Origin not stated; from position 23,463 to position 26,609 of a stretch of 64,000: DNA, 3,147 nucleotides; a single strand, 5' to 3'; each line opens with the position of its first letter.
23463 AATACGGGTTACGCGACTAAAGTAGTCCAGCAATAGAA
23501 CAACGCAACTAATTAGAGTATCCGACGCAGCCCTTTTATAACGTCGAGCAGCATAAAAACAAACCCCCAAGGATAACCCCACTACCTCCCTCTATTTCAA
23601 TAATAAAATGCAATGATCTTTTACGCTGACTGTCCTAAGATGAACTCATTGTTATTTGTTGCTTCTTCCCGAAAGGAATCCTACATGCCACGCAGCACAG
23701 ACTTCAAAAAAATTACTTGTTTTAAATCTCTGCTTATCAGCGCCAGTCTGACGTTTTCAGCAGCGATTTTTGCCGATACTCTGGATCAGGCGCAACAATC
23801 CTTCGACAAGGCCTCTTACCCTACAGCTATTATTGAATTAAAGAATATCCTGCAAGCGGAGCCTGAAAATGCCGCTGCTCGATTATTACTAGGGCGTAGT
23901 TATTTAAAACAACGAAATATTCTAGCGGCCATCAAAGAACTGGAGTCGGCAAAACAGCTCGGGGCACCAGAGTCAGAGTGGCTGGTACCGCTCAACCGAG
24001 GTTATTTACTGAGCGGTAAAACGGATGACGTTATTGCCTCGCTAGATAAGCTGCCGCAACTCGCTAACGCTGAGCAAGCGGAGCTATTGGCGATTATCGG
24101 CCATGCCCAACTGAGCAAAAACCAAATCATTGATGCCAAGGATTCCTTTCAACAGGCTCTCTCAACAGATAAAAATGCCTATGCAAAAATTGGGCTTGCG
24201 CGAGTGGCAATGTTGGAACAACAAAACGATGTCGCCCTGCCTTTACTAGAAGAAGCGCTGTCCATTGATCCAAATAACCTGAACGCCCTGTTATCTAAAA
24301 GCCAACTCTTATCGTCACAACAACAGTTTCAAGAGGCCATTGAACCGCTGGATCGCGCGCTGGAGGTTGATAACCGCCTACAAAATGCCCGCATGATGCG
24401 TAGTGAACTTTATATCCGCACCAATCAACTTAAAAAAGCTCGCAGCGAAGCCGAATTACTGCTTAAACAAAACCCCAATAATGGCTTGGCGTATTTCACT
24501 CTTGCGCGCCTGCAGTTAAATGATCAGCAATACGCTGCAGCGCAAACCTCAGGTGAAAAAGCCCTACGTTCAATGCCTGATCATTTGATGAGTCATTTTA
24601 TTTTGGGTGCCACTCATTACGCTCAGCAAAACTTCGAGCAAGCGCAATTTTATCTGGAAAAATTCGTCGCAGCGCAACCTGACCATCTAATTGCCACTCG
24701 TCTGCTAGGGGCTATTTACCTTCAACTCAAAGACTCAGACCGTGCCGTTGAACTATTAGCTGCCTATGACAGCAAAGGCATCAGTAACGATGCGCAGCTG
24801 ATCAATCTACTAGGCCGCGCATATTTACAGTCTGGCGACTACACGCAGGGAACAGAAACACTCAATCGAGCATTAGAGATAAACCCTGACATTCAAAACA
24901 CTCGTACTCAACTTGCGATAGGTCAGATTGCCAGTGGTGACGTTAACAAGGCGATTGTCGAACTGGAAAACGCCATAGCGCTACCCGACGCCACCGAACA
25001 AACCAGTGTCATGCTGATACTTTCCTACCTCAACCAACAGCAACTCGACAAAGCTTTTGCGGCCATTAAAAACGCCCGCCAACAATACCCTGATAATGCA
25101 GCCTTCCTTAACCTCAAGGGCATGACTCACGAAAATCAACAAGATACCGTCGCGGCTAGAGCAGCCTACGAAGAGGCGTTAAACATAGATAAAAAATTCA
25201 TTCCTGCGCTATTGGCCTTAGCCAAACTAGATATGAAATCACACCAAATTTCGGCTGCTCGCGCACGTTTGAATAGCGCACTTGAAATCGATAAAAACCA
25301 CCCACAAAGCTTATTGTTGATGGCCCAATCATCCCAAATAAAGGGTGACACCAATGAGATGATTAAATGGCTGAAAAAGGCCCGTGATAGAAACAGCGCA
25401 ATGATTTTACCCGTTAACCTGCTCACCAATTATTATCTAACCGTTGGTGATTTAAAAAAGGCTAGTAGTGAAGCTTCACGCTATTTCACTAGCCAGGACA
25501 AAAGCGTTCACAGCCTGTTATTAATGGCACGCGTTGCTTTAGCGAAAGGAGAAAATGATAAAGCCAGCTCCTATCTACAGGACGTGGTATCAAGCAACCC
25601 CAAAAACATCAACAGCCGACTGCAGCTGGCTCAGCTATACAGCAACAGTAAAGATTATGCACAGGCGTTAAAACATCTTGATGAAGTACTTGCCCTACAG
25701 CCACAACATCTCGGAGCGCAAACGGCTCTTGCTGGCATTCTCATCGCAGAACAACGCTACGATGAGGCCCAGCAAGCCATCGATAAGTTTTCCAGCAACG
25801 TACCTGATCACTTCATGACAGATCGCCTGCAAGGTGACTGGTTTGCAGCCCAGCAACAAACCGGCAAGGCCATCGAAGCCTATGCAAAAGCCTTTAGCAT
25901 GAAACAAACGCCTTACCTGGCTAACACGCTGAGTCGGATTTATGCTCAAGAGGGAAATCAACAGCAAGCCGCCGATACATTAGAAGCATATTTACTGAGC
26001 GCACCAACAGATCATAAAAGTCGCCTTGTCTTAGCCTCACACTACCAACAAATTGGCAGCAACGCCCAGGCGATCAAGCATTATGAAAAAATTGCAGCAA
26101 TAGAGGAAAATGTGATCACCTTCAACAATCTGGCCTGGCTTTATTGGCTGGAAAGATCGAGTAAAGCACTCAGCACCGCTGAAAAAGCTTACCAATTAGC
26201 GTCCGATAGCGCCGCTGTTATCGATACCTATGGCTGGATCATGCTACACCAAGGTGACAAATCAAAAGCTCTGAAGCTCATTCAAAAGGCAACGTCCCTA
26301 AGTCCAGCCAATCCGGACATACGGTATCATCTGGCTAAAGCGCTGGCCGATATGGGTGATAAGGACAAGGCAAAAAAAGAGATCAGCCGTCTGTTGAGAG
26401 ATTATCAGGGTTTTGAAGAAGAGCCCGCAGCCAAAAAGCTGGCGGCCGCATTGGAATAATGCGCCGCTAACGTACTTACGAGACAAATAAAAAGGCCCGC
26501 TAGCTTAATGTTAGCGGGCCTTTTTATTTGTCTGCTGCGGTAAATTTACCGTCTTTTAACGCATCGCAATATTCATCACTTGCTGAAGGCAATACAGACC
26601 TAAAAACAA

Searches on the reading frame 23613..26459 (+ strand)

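Call 21: search_protein_families(library=ncbifam, proteins=[window:23613-26459:+], max_evalue=0.001)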
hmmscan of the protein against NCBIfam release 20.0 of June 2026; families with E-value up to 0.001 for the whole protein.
window:23613-26459:+ (948 aa): 29 families (the best 25 are shown)
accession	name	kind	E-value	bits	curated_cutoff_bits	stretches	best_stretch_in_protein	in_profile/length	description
TIGR02917.1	PEP_TPR_lipo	equivalog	3.2e-203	677.2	312.2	1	40-928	6-898/899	XrtA/PEP-CTERM system TPR-repeat protein PrsT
NF040959.1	MamA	equivalog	1.6e-56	191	200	5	639-764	44-169/204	magnetosome protein MamA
TIGR02521.1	type_IV_pilW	equivalog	1.4e-50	172.1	154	5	773-931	37-199/234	type IV pilus biogenesis/stability protein PilW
NF052415.1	T3SS_chap_SctY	equivalog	1.5e-28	99.4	70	3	633-726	7-103/106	type III secretion apparatus assembly chaperone SctY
NF033758.1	gliding_GltE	equivalog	3.8e-26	92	225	4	407-567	133-293/411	adventurous gliding motility TPR repeat lipoprotein GltE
TIGR00540.1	TPR_hemY_coli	hypoth_equivalog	4e-26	91.7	142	1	610-726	95-212/385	heme biosynthesis-associated TPR protein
NF008520.0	PRK11447.1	equivalog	5.5e-25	87.4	858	2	62-232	278-428/1157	cellulose synthase complex outer membrane protein BcsC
TIGR03939.1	PGA_TPR_OMP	equivalog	1.3e-22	79.9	366.65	3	637-748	400-511/800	poly-beta-1,6 N-acetyl-D-glucosamine export porin PgaA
NF033920.0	C39_PA2778_fam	equivalog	8.8e-22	77.7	150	2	638-725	161-249/255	PA2778 family cysteine peptidase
TIGR04510.1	mod_pep_cyc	subfamily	9.8e-22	77.3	400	3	503-725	405-624/814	putative peptide modification system cyclase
NF008757.0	PRK11788.1-5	equivalog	1.2e-21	77.4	363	2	642-847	117-328/388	lipopolysaccharide assembly protein LapB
NF052400.1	M48_BAM_BepA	equivalog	1.9e-20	73.1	570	3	707-829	314-437/483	beta-barrel assembly-enhancing protease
NF008756.0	PRK11788.1-4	equivalog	3e-20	72.6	474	2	265-427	149-315/389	lipopolysaccharide assembly protein LapB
NF008755.0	PRK11788.1-3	equivalog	4.5e-16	59.2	430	2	650-820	126-302/388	lipopolysaccharide assembly protein LapB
TIGR00990.1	3a0801s09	subfamily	1.1e-15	57.3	757.25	1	238-461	346-575/615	mitochondrial import receptor subunit TOM70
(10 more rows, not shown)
